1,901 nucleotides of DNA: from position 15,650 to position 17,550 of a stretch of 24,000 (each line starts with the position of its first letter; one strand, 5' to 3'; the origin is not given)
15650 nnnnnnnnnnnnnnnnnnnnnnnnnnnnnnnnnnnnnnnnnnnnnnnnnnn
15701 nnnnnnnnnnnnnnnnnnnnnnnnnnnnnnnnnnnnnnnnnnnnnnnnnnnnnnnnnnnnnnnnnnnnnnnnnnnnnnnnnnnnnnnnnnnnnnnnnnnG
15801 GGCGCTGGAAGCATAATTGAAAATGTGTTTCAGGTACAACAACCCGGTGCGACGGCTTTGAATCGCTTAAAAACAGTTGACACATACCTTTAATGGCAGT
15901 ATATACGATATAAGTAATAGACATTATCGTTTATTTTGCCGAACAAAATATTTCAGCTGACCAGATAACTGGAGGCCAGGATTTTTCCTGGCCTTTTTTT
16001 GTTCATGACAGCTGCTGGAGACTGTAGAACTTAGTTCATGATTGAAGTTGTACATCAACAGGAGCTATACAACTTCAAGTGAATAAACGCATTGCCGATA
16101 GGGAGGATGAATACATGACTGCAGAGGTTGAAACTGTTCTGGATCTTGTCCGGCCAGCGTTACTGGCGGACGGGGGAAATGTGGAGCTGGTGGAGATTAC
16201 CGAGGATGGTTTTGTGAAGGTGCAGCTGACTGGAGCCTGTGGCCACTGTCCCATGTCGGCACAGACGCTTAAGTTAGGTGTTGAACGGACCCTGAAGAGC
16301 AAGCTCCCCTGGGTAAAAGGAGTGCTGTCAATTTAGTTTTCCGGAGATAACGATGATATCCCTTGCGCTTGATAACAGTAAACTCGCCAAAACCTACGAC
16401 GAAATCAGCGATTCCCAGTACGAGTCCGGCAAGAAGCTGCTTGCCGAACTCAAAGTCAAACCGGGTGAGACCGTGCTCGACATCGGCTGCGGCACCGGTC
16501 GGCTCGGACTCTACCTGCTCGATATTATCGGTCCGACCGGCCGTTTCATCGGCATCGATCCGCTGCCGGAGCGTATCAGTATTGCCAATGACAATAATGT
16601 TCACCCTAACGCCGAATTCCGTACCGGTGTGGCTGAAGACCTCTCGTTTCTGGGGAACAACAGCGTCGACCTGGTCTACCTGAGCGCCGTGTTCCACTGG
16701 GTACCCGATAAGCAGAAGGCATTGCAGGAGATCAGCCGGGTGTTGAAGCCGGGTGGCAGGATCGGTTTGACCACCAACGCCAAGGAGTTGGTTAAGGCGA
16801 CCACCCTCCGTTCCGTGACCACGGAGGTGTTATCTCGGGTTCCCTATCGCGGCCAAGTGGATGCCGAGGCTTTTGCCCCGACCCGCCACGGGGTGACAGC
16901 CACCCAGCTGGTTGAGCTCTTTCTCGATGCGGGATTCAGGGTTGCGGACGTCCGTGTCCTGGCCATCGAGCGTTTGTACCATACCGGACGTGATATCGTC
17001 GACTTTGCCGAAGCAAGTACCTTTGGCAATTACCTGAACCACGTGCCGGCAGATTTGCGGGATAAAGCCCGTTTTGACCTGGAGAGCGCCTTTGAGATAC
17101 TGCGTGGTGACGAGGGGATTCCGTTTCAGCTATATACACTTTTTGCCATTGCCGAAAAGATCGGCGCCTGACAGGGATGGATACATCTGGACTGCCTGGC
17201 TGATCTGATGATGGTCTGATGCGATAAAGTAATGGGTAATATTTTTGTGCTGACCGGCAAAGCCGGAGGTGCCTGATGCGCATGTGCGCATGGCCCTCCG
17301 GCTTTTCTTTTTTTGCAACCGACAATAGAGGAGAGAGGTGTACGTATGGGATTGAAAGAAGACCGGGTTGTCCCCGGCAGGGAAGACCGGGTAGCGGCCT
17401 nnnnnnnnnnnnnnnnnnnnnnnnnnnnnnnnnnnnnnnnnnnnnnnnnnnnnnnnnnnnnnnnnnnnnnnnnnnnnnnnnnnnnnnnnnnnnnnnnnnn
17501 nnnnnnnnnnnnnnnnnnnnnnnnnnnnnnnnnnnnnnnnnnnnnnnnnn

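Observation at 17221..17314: Copy D: second checkpoint inside the operon, between the methyltransferase and alpha1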

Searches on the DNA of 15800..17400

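Call 4: search_rna_families(source=window, start=15800, end=17400, threshold=evalue, max_evalue=10, show_alignments=6)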
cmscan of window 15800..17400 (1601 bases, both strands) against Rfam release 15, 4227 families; matches with E-value up to 10: 11.
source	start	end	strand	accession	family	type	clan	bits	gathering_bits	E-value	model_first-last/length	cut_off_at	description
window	15910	15998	+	RF02394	sau-63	Gene; sRNA;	-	21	100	0.46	1-98/98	no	Staphylococcus sRNA sau-63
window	15876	16008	+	RF00121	MicC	Gene; sRNA;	-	19.6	90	6.5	1-123/123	no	MicC RNA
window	15996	16088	+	RF00679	mir-210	Gene; miRNA;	-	19.2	50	0.27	1-96/96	no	mir-210 microRNA precursor family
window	15902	16001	+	RF00444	PrrF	Gene; sRNA;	-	19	90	2.8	1-150/150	no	PrrF RNA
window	15971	16032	-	RF01973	H19_2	Gene; lncRNA;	-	18.6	50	0.074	1-69/69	no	H19 conserved region 2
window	15928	16001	+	RF02630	Hrs12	Gene; sRNA;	-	17.7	70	9.7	1-87/87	no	Hfq-regulated sRNA 12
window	15952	16000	+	RF00057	RyhB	Gene; sRNA;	-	16.8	55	6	1-67/67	no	RyhB RNA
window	15972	16006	-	RF00617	cHP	Cis-reg;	CL00129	16.6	40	3.2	1-45/45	no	Flavivirus capsid hairpin cHP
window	15949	16023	+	RF03329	mir-4743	Gene; miRNA;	-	15.6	72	8.5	1-101/101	no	mir-4743 microRNA precursor family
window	15948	15999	+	RF02784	SorX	Gene; sRNA;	-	14.2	46.6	3.8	1-73/73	no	Singlet oxygen resistance RNA X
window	16479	16590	-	RF01390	isrG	Gene; sRNA;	-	11.6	100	2.3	37-230/279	no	isrG Hfq binding RNA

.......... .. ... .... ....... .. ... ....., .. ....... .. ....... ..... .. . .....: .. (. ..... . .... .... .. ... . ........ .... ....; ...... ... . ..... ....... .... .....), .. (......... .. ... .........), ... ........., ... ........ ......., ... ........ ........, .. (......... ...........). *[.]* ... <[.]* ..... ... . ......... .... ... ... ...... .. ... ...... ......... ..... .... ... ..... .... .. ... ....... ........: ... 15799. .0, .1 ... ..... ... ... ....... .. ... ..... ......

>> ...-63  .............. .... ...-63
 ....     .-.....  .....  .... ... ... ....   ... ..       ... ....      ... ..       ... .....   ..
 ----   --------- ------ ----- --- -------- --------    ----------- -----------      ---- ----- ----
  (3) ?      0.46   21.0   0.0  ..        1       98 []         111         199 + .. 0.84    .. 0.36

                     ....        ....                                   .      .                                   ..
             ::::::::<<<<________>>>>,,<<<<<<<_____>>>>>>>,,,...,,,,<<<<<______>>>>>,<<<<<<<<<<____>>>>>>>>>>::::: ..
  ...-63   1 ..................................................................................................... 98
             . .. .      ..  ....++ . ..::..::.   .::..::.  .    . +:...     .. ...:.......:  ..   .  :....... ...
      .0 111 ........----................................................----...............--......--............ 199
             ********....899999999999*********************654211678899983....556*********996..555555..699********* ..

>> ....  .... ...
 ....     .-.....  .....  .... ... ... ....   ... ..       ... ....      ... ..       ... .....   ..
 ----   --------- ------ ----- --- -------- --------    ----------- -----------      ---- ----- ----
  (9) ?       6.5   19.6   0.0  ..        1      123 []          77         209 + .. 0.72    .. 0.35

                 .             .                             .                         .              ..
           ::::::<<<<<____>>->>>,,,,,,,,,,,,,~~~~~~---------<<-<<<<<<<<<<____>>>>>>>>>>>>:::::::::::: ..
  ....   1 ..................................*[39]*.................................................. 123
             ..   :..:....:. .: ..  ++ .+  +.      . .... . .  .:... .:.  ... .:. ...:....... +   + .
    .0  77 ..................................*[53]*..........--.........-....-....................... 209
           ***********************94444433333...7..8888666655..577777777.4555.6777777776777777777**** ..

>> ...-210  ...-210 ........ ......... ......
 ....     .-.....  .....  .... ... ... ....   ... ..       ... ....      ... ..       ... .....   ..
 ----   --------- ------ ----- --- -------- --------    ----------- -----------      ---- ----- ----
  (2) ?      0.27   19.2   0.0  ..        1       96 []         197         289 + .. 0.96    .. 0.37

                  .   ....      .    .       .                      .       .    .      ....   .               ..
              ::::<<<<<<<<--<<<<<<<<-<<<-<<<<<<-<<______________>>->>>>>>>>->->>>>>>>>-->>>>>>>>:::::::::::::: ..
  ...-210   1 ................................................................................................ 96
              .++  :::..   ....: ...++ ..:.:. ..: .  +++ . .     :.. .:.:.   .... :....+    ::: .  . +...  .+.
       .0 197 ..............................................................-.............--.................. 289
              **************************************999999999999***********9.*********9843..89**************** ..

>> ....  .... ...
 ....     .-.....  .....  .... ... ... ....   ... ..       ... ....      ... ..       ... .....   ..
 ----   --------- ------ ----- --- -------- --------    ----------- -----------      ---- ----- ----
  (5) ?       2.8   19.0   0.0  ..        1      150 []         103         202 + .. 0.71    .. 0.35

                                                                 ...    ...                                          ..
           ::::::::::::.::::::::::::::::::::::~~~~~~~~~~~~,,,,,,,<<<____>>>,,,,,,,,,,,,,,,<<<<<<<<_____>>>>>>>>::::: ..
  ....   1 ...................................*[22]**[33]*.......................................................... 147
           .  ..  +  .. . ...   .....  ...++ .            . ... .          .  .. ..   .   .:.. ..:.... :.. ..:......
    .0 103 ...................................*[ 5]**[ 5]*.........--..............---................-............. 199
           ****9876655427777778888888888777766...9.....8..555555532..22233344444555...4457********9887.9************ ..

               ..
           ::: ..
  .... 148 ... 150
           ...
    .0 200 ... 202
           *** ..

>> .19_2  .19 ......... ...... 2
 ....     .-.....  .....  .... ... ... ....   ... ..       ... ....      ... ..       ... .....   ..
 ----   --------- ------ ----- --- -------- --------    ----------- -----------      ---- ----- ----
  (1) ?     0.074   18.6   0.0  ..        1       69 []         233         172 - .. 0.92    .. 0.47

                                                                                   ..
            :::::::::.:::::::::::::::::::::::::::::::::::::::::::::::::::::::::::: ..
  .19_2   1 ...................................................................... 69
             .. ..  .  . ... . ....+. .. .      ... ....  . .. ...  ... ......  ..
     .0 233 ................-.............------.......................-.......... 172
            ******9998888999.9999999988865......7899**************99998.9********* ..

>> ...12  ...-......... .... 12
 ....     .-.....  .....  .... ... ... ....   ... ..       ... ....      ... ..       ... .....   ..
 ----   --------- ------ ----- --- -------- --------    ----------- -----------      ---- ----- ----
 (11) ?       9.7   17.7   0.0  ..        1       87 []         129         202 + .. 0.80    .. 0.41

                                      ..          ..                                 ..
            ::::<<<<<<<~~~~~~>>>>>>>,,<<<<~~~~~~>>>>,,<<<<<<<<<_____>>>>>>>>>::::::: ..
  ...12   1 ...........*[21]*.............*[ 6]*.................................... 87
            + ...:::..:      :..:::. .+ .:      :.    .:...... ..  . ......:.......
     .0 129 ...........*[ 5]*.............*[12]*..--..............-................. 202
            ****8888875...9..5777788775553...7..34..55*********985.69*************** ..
